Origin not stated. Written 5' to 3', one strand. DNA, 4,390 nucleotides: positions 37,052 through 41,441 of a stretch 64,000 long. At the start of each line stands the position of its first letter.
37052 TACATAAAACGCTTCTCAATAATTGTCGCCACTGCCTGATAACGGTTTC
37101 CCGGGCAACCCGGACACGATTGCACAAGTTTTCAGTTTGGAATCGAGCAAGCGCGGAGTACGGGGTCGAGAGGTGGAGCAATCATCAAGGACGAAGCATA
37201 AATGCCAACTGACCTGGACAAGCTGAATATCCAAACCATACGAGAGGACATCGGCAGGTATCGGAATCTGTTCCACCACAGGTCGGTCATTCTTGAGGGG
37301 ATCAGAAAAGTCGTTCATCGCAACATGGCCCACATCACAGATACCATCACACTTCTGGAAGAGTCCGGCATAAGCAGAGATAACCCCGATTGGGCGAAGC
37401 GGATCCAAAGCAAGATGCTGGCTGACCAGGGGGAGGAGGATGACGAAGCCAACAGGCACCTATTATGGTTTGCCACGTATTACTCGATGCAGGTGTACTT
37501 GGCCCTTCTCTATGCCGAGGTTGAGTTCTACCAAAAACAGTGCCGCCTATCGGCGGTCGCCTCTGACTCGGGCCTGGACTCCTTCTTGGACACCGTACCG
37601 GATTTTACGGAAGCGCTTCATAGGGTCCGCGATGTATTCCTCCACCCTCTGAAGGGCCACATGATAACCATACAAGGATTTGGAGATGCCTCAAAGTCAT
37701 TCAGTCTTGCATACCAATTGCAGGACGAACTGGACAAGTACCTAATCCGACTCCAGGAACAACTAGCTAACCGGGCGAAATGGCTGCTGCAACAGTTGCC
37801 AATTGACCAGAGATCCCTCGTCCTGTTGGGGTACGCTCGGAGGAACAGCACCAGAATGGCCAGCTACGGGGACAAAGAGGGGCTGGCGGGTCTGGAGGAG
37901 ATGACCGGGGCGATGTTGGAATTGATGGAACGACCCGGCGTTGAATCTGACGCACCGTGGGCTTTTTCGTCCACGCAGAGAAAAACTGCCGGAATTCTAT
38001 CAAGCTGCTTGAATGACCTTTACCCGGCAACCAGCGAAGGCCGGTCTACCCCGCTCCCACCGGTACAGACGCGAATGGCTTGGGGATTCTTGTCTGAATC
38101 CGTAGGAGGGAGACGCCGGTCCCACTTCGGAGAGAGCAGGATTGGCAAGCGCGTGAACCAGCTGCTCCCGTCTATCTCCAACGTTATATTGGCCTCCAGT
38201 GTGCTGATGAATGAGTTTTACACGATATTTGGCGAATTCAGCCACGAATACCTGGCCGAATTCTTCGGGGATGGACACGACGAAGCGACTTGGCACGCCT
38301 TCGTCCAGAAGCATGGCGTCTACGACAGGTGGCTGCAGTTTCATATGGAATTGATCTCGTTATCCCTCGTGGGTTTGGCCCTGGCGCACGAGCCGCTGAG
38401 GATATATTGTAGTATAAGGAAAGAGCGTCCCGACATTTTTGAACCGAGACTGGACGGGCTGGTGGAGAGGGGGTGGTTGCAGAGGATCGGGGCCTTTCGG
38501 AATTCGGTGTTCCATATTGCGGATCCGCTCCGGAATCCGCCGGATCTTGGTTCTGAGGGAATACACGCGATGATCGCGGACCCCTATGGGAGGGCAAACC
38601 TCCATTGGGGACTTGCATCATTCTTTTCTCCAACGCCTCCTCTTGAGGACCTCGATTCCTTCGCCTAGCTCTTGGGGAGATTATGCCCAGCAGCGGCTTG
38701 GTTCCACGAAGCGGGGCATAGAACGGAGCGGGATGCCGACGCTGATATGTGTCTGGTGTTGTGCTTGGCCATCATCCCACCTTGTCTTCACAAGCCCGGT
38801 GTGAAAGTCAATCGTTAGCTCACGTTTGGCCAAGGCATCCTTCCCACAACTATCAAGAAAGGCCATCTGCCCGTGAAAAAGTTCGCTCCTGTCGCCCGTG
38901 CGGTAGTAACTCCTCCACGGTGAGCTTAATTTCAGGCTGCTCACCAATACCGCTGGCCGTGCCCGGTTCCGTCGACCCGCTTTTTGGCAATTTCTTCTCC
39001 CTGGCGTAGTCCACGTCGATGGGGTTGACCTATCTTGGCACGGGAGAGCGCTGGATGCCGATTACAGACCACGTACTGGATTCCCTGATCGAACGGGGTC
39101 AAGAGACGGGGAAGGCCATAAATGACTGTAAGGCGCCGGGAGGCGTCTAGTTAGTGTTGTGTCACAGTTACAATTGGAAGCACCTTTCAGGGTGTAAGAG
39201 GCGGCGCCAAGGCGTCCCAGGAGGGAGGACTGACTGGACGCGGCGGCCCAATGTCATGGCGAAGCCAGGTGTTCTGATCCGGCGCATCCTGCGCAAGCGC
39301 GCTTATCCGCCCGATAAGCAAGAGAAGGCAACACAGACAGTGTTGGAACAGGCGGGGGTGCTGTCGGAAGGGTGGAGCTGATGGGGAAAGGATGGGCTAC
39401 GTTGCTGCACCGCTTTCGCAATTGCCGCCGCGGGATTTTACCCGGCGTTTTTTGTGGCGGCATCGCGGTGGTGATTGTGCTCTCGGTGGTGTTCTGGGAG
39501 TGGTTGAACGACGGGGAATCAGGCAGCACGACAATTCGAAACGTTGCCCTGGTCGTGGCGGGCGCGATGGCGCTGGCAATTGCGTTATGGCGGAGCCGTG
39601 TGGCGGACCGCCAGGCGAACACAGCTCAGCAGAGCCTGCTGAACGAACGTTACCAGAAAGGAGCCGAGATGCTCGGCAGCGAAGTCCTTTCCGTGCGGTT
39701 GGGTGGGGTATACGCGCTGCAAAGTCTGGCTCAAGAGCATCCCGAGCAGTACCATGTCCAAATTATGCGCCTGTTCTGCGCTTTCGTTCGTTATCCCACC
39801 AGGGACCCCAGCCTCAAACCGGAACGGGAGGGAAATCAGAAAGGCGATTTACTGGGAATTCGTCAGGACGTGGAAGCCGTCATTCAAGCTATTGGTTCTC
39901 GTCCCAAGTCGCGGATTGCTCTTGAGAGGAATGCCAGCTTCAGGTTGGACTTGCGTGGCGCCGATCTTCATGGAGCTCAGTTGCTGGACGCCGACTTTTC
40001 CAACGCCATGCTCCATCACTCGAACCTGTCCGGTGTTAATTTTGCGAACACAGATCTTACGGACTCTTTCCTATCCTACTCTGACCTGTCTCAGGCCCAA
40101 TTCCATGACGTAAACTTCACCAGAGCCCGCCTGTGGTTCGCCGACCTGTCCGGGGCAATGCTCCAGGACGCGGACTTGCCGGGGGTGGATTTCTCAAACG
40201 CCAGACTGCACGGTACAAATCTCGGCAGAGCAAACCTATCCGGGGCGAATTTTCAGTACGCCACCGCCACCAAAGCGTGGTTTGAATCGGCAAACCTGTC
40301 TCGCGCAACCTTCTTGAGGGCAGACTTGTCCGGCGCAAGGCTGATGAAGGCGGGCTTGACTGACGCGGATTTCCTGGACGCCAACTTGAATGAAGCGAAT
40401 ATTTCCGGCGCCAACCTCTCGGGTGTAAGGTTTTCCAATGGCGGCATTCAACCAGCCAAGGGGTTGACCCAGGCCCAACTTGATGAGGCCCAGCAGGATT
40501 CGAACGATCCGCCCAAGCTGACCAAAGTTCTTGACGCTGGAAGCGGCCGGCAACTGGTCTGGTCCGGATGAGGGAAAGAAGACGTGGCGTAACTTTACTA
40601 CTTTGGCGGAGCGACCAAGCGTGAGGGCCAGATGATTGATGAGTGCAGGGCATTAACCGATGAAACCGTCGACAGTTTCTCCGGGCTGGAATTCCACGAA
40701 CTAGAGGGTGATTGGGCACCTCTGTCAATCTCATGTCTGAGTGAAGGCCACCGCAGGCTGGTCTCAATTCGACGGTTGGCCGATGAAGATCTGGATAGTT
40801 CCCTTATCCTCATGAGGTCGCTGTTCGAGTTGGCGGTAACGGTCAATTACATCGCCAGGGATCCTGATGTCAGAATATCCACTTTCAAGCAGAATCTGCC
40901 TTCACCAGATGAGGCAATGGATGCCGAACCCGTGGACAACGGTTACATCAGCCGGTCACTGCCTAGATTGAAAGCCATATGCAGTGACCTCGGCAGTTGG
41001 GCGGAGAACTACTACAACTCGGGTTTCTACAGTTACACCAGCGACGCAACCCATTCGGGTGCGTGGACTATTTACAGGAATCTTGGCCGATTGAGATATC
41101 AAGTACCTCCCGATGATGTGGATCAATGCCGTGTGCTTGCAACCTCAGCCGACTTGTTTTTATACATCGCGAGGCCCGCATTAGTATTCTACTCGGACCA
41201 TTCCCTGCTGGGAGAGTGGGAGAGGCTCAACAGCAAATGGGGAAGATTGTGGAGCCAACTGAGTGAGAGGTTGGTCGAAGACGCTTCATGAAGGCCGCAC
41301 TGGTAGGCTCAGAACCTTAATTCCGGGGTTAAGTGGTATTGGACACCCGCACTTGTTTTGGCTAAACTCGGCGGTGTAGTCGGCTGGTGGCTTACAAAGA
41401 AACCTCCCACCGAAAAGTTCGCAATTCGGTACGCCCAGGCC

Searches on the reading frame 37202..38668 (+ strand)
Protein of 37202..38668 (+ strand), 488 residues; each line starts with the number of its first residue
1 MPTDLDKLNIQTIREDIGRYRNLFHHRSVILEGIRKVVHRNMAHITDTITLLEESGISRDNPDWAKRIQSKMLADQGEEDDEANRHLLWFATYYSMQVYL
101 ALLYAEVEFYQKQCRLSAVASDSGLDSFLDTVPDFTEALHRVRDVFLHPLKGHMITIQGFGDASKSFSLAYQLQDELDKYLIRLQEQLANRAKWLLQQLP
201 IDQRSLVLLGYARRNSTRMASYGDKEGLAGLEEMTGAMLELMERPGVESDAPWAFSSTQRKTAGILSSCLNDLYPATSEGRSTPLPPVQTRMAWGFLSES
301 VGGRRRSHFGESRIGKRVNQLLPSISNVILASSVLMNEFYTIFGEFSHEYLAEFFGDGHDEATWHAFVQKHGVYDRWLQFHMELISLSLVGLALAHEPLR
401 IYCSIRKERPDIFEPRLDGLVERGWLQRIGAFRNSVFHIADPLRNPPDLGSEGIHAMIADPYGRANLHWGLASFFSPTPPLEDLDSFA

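Call 11: search_protein_families(library=pfam, proteins=[window:37202-38668:+], max_evalue=0.00001)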
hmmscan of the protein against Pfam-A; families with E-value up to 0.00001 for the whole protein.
window:37202-38668:+ (488 aa): 0 families

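Call 12: find_encoding_contigs(protein=window:37202-38668:+, flank=2000, max_places=4)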
Protein window:37202-38668:+ (488 aa): no gene with exactly this product is on record in the collection.

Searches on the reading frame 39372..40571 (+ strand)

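Call 11: search_protein_families(library=pfam, proteins=[window:39372-40571:+], max_evalue=0.00001)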
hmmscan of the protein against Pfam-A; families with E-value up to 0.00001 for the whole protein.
window:39372-40571:+ (399 aa): 3 families
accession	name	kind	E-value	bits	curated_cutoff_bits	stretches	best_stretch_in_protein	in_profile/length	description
PF00805.28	Pentapeptide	-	2.1e-37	126.7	20.2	4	273-311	2-40/40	Pentapeptide repeats (8 copies)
PF13599.13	Pentapeptide_4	-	3.8e-21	75.4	38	3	304-359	18-73/78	Pentapeptide repeat region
PF13576.12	Pentapeptide_3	-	1.3e-16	60.9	27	0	281-323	3-48/48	Pentapeptide repeats (9 copies)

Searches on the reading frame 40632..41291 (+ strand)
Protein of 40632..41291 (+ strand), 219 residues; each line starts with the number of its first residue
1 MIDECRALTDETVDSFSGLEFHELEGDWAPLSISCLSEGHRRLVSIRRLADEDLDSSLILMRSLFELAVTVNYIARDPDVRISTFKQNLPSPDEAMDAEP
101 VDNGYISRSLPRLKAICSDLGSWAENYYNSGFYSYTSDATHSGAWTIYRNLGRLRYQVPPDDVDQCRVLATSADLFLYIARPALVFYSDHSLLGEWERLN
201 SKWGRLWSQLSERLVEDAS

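Call 65: search_protein_families(library=pfam, proteins=[window:40632-41291:+], max_evalue=0.00001)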
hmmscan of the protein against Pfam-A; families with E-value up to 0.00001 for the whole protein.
window:40632-41291:+ (219 aa): 1 family
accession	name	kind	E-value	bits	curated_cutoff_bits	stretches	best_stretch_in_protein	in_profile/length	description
PF18928.5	DUF5677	-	5.9e-08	33.4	27.1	0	42-86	14-60/166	Family of unknown function (DUF5677)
